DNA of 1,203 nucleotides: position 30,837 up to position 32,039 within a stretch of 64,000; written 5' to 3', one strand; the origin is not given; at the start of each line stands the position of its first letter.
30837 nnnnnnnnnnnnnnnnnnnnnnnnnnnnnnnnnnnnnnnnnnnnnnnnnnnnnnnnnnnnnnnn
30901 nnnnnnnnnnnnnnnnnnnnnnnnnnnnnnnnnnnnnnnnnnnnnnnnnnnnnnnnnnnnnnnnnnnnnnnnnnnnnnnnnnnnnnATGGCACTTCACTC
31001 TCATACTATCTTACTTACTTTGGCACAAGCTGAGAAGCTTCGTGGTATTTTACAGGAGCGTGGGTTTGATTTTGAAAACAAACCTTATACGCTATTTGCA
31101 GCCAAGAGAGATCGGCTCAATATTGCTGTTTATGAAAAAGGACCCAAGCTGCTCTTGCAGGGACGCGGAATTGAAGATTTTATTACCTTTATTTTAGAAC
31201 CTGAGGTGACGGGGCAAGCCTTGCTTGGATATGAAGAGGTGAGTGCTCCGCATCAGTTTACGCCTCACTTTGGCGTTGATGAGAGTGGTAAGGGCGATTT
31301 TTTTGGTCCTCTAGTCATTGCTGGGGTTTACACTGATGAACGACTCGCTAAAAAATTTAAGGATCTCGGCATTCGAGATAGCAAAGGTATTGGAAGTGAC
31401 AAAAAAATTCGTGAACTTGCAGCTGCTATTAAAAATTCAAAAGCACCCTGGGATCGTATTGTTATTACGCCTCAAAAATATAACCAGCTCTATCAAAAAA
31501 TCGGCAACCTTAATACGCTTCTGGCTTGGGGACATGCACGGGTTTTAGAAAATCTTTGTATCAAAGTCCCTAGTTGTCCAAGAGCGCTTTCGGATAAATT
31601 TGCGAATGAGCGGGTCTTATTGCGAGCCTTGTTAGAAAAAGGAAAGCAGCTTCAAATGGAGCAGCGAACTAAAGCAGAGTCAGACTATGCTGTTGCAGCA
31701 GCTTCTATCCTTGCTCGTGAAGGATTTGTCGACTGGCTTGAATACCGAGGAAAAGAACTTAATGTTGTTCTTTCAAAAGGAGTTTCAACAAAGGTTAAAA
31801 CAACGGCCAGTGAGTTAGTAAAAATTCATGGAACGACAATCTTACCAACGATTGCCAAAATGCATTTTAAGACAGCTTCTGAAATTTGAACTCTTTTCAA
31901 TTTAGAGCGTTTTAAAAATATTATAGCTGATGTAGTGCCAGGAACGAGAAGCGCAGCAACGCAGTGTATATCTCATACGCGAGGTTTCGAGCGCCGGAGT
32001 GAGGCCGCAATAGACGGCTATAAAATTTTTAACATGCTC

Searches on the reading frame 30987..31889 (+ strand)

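Call 48: search_protein_families(library=pfam, proteins=[window:30987-31889:+])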
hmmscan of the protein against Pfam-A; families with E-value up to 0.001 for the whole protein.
window:30987-31889:+ (300 aa): 2 families
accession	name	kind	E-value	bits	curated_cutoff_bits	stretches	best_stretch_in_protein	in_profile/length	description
PF01351.25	RNase_HII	-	1.6e-24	87.4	25.8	1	96-296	2-198/199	Ribonuclease HII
PF11858.14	DUF3378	-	0.00061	20.4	27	0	14-64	10-58/76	Domain of unknown function (DUF3378)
